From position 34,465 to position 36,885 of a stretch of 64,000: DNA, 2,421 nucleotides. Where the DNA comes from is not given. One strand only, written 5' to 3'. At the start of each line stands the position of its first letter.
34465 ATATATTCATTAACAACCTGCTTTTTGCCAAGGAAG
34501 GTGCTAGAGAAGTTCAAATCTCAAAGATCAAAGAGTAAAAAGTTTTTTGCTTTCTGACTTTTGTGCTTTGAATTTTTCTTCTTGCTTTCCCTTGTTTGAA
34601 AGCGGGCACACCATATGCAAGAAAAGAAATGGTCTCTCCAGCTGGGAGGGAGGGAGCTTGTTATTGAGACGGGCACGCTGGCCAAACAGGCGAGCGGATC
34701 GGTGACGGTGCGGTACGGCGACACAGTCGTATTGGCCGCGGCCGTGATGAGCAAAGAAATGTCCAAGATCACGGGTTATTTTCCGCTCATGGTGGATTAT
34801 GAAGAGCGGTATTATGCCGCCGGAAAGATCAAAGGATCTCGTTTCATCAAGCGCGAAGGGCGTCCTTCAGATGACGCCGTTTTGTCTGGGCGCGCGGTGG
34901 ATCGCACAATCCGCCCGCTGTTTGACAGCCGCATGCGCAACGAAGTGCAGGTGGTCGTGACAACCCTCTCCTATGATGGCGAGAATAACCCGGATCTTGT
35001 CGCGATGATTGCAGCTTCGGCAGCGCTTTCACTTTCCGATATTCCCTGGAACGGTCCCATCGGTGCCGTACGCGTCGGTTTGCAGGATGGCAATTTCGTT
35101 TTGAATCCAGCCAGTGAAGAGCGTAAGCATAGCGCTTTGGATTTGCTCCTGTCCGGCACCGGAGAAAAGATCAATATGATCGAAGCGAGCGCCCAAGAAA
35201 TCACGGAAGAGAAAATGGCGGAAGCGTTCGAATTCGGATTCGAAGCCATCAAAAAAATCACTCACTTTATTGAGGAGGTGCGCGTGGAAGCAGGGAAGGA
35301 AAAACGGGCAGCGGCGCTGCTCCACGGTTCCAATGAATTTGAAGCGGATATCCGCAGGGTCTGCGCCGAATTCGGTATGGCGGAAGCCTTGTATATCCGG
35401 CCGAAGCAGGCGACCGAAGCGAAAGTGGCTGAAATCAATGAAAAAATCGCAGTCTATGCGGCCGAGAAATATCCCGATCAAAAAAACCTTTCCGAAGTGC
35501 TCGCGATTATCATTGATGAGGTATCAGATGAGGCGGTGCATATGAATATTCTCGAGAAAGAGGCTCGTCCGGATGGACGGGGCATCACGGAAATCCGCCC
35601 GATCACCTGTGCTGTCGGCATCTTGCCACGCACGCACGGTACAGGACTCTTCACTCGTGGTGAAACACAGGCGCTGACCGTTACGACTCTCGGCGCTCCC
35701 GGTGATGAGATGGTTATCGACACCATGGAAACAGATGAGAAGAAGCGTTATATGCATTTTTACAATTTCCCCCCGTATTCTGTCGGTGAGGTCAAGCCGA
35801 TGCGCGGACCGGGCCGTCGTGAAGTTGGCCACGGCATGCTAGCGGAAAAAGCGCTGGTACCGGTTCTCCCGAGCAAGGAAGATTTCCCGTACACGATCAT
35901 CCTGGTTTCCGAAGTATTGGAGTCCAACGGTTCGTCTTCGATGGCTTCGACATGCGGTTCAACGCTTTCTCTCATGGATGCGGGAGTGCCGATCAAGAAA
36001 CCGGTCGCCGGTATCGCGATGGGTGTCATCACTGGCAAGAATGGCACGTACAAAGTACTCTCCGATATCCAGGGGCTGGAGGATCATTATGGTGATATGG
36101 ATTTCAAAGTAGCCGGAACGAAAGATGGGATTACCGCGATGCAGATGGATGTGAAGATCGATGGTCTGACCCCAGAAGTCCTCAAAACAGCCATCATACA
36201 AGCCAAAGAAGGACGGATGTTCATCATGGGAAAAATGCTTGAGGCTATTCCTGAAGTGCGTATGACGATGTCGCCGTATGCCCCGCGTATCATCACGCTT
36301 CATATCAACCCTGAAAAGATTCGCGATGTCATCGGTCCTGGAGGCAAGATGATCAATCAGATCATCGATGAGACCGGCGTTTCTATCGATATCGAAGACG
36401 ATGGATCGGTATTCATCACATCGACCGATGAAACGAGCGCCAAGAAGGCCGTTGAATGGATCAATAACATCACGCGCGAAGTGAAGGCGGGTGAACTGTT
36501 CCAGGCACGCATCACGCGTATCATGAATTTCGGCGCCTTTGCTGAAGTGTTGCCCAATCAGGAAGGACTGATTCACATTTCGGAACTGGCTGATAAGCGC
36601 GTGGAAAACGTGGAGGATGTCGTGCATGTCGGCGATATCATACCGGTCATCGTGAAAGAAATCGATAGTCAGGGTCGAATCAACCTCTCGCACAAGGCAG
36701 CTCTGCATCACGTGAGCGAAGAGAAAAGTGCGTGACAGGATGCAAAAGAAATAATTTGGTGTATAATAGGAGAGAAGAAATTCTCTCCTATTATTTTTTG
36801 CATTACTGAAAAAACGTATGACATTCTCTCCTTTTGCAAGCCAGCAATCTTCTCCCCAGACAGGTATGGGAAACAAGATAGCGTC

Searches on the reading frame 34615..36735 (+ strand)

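Call 10: search_protein_families(library=pfam, proteins=[window:34615-36735:+])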
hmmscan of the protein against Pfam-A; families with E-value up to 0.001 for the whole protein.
window:34615-36735:+ (706 aa): 6 families
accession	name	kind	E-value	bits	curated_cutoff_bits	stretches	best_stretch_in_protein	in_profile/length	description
PF01138.27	RNase_PH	-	1e-54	184.9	25.5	2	12-144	2-130/130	3' exoribonuclease family, domain 1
PF03725.20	RNase_PH_C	-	1.1e-22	80.2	20.8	2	147-211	1-67/67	3' exoribonuclease family, domain 2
PF00575.29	S1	-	1.4e-18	67.4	22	1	623-694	2-74/74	S1 RNA binding domain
PF00013.35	KH_1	-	5.8e-12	45.6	21.5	1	560-617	2-65/66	KH domain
PF03726.19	PNPase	-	1e-06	29.5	24.6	1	252-322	11-80/81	Polyribonucleotide nucleotidyltransferase, RNA binding domain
PF22675.2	KH-I_KHDC4-BBP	-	9.5e-05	22.6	30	1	570-607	9-46/76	KHDC4/BBP-like, KH-domain type I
